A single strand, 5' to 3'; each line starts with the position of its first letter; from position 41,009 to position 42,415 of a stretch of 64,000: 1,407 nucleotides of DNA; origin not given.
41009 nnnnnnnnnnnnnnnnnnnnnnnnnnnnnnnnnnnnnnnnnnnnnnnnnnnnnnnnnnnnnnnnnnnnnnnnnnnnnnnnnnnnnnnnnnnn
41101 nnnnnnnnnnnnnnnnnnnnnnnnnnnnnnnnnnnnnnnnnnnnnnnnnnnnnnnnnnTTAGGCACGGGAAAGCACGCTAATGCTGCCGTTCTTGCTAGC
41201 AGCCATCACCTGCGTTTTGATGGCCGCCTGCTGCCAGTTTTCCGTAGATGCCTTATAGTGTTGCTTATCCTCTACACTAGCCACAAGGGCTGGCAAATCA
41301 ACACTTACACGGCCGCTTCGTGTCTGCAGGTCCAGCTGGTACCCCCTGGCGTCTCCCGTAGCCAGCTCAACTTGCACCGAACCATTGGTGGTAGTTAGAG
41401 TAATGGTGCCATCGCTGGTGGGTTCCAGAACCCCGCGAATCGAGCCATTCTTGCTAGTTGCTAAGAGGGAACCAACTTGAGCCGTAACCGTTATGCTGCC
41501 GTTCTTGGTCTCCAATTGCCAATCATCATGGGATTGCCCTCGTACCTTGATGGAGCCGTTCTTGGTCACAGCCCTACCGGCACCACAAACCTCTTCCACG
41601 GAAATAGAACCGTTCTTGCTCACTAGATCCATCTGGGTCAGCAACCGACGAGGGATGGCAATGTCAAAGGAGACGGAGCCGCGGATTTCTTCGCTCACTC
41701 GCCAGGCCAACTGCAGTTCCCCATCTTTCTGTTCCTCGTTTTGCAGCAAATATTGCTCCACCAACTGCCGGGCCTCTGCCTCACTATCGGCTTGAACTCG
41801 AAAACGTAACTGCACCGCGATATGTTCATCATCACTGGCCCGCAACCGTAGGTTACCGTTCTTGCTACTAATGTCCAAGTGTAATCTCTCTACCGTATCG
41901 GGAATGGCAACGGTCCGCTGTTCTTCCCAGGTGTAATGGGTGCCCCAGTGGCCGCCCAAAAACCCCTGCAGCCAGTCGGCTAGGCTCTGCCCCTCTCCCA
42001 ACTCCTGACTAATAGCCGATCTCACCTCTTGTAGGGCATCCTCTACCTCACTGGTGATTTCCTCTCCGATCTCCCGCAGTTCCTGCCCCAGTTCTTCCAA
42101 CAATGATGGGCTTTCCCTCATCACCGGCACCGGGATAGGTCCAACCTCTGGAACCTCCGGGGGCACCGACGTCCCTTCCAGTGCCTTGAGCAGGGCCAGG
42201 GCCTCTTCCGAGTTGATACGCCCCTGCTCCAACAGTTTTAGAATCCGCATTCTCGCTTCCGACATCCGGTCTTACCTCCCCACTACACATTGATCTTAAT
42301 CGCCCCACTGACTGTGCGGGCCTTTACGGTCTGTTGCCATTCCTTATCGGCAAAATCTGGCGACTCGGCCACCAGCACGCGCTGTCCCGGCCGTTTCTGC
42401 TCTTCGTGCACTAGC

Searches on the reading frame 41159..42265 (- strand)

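Call 29: search_protein_families(library=pfam, proteins=[window:41159-42265:-], max_evalue=0.1)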
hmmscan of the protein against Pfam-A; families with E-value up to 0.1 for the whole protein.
window:41159-42265:- (368 aa): 4 families
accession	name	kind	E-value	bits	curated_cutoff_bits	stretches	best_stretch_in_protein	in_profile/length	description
PF13349.12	DUF4097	-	2.2e-10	40.8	22.9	1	199-364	93-246/247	Toastrack DUF4097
PF22746.1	SHOCT-like_DUF2089-C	-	2.3e-09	37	27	1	5-31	3-29/32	SHOCT-like domain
PF24016.2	DUF7330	-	7.6e-09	35.8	27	1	246-325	41-112/187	Domain of unknown function (DUF7330)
PF13573.12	SprB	-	0.052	13.6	28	0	283-296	12-25/37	SprB repeat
